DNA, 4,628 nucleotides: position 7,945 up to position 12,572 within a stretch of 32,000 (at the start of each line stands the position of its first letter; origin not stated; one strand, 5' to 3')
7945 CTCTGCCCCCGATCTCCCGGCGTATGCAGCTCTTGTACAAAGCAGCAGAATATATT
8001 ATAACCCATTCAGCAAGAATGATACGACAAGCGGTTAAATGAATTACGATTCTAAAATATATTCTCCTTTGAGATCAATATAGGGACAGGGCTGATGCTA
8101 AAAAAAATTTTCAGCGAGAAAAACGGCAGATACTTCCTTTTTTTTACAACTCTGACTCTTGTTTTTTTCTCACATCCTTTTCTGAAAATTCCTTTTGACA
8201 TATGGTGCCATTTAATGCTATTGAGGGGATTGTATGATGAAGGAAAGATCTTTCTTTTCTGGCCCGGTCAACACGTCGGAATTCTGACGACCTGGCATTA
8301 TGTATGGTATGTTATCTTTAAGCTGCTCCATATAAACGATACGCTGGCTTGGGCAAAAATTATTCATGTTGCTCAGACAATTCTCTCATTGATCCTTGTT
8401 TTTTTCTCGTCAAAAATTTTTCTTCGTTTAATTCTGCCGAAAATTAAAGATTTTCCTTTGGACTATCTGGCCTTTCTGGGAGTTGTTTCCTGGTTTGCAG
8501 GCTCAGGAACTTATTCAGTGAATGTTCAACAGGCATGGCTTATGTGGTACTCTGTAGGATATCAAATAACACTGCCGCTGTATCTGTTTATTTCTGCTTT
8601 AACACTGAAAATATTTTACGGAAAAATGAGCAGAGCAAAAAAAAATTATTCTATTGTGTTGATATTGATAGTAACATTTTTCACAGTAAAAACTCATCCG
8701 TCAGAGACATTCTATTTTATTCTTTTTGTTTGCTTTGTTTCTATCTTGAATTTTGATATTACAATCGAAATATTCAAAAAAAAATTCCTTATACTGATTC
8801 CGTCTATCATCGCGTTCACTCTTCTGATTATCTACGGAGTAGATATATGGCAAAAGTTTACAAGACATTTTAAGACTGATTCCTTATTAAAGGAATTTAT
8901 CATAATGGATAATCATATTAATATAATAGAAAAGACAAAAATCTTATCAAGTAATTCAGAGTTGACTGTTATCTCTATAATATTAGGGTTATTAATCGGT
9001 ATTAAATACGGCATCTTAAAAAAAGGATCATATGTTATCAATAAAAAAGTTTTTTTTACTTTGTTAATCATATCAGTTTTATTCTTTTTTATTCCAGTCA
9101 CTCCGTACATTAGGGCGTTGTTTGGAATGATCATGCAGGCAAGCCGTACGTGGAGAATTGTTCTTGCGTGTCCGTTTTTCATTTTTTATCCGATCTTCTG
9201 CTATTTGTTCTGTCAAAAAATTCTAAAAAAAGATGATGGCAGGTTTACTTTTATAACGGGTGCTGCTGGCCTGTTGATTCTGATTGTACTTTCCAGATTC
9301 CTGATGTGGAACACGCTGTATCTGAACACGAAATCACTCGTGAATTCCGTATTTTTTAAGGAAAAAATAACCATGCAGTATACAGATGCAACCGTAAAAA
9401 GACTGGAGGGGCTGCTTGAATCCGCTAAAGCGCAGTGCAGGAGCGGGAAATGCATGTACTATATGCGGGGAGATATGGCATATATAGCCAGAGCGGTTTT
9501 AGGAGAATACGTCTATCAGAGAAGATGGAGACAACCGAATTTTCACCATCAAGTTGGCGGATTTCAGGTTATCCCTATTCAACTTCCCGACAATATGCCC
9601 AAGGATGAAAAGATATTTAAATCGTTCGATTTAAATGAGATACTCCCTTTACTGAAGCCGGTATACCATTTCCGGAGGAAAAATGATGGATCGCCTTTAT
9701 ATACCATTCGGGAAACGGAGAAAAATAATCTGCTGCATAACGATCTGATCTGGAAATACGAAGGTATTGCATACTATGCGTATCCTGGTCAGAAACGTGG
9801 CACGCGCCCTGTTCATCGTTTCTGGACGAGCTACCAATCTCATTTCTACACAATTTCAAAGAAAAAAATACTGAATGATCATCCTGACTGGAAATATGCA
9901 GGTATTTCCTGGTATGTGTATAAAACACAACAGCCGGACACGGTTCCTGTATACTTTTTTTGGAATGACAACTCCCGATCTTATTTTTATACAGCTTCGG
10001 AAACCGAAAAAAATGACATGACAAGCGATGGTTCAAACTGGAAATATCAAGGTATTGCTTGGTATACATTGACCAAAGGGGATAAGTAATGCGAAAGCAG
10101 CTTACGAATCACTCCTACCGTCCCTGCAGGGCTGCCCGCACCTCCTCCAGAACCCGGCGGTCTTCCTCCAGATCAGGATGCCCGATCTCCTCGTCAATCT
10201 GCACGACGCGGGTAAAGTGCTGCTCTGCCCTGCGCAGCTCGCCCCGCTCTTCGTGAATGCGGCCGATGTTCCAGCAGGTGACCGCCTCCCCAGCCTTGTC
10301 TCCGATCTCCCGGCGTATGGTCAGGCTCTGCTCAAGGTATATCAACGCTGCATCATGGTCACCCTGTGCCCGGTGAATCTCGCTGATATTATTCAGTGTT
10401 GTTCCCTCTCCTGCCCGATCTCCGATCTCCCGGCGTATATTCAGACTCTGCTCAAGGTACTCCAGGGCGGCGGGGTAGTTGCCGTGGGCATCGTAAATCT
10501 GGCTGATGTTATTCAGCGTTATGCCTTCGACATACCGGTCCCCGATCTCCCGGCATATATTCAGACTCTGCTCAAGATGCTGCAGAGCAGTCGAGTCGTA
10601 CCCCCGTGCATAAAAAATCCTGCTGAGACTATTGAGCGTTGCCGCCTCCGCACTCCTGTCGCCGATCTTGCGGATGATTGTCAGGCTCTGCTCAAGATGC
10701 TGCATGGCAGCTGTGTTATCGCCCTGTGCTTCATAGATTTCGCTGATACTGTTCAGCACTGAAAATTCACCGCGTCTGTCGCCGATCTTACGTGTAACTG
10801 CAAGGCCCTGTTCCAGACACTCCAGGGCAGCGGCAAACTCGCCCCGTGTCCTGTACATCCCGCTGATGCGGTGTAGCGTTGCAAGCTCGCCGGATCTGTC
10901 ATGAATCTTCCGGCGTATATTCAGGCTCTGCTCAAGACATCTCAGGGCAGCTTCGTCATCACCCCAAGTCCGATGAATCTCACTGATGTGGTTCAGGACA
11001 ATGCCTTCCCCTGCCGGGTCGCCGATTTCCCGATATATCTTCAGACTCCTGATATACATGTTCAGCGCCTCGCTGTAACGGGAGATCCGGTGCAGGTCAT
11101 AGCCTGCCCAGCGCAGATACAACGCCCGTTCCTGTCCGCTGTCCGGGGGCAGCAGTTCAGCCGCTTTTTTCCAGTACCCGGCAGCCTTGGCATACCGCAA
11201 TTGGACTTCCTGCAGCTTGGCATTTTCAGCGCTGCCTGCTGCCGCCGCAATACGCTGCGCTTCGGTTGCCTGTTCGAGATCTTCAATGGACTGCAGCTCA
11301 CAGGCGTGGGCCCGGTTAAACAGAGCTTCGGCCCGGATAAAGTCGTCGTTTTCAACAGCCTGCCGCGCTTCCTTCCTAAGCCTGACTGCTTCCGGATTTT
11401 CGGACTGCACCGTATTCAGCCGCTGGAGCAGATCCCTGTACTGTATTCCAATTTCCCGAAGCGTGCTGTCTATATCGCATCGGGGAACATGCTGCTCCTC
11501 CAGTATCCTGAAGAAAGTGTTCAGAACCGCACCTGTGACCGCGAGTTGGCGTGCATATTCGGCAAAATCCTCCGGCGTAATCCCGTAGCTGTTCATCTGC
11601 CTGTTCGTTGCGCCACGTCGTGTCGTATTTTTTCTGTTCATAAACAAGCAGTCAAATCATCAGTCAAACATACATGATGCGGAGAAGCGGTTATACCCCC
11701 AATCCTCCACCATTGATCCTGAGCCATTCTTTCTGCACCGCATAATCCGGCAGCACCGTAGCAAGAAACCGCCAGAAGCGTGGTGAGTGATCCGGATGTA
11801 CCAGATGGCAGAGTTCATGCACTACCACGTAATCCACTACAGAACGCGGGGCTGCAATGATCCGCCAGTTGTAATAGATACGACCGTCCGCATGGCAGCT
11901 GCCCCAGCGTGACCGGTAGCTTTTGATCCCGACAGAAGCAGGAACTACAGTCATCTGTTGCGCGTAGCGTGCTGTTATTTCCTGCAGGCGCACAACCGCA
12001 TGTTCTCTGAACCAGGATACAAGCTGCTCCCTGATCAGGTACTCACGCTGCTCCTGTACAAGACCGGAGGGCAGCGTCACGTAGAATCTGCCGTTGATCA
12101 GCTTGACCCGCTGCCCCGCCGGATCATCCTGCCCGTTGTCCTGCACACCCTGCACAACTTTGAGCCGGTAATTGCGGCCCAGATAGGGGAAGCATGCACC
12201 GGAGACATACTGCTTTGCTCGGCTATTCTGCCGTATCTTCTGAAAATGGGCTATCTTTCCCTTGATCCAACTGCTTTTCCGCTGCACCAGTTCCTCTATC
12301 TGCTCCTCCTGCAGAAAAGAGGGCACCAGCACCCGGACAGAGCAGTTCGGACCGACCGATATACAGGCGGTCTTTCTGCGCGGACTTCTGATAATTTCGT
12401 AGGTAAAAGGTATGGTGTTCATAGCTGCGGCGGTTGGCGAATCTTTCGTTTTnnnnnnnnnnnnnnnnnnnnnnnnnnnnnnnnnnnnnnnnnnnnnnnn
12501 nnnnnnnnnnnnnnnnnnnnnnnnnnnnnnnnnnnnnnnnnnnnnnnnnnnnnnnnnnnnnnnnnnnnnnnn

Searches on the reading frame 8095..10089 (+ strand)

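Call 3: search_protein_families(library=pfam, proteins=[window:8095-10089:+], max_evalue=1)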
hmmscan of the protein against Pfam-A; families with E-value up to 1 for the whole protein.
window:8095-10089:+ (664 aa): 1 family
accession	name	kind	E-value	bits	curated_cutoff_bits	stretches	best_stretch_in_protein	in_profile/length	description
PF18885.6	DUF5648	-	3.9e-29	102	25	1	522-658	1-133/134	Domain of unknown function (DUF5648)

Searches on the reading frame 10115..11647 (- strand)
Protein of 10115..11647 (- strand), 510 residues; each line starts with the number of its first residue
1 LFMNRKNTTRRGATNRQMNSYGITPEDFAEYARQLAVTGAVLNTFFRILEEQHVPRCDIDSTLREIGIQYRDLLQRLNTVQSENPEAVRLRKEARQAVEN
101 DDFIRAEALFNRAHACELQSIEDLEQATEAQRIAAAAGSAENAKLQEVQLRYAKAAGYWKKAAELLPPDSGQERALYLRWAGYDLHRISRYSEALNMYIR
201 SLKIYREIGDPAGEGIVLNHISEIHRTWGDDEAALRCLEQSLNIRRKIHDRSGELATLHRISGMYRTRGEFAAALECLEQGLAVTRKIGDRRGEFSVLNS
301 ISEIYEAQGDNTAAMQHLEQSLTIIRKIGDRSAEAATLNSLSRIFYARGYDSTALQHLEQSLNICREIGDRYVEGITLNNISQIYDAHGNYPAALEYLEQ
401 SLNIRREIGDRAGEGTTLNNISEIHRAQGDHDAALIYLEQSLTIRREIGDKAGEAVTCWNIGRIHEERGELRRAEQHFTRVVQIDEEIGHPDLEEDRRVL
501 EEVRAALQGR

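Call 3: search_protein_families(library=pfam, proteins=[window:10115-11647:-], max_evalue=1)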
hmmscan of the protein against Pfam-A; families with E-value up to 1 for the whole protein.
window:10115-11647:- (510 aa): 21 families
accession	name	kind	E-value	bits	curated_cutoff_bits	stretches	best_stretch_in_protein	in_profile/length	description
PF13424.12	TPR_12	-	4.1e-60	200.4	30.1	6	416-487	4-77/77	Tetratricopeptide repeat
PF13374.12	TPR_10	-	2.1e-42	142.4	27.5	7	416-448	3-35/42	Tetratricopeptide repeat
PF13176.12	TPR_7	-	6.8e-29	97.9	27.9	6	417-451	1-35/36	Tetratricopeptide repeat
PF07719.23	TPR_2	-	1.9e-26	90.4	27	3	378-404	4-30/34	Tetratricopeptide repeat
PF13181.12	TPR_8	-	7.5e-26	88.5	25.7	5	418-446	4-32/34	Tetratricopeptide repeat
PF00515.34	TPR_1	-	2e-19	68.9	27.8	3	460-486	6-32/34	Tetratricopeptide repeat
PF17874.7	TPR_MalT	-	3.1e-14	53.4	45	3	260-366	85-192/336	MalT-like TPR region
PF13428.12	TPR_14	-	2.1e-09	37.6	23.5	0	262-283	8-29/44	Tetratricopeptide repeat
PF24885.1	TPR_NPHP3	-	1.2e-07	31.9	100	3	232-341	116-229/239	Nephrocystin-3 TPR domain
PF13414.12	TPR_11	-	1.5e-06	28.3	26.8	0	264-285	3-24/42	TPR repeat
PF13174.12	TPR_6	-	7.7e-05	23.5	26.3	0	303-320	8-25/33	Tetratricopeptide repeat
PF10516.15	SHNi-TPR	-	8e-05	22.5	21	1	389-408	15-34/38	SHNi-TPR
PF13432.12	TPR_16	-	8.8e-05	23.3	32.7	2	266-322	8-58/65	Tetratricopeptide repeat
PF23938.1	DUF7273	-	0.00053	20.5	31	0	250-290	11-48/65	Domain of unknown function (DUF7273)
PF12862.13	ANAPC5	-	0.0093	16.5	23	0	388-452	11-75/91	Anaphase-promoting complex subunit 5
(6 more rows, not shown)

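Call 4: search_protein_families(library=padloc, proteins=[window:10115-11647:-], max_evalue=1)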
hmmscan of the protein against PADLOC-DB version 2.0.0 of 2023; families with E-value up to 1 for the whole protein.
window:10115-11647:- (510 aa): 4 families
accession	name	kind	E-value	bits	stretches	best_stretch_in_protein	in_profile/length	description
PDLC01169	TPR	-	8.6e-38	128.1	3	374-466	108-200/252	TPR repeats containing protein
PDLC05012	PDC-S39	-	1.5e-07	28.6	3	187-336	147-309/615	-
PDLC01078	C3a156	-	6.3e-05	20.7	1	383-423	93-133/268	oxidoreductase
PDLC05011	PDC-S39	-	0.49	7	0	73-165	196-287/595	-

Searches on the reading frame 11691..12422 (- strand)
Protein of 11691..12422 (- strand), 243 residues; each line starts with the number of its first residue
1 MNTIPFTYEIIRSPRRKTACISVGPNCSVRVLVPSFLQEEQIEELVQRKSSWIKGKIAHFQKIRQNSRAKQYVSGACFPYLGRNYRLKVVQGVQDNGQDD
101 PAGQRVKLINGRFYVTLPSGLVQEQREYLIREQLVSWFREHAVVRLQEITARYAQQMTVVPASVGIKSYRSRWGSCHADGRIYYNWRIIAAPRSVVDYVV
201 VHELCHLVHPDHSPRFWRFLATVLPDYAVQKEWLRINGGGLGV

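Call 3: search_protein_families(library=pfam, proteins=[window:11691-12422:-], max_evalue=1)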
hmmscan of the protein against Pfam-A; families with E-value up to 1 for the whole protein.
window:11691-12422:- (243 aa): 4 families
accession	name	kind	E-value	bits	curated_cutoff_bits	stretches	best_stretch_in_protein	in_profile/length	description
PF01863.23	YgjP-like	-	6.3e-60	203.2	26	1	18-235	2-205/207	YgjP-like, metallopeptidase domain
PF08325.16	WLM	-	0.00015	22.4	26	1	196-223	83-110/190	WLM domain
PF10263.15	SprT-like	-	0.018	15.3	25.6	1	167-208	27-73/108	SprT-like family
PF10400.15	Vir_act_alpha_C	-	0.12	13.5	22.4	1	29-84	7-57/78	Virulence activator alpha C-term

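Call 4: search_protein_families(library=padloc, proteins=[window:11691-12422:-], max_evalue=1)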
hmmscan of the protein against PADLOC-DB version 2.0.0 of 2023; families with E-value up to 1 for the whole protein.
window:11691-12422:- (243 aa): 1 family
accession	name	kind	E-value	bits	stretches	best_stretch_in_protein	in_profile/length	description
PDLC04247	PDC-M01B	-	0.0038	15.1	1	141-204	49-111/286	-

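Call 5: search_protein_families(library=ncbifam, proteins=[window:11691-12422:-], max_evalue=1)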
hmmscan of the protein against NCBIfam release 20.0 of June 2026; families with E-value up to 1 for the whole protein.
window:11691-12422:- (243 aa): 0 families
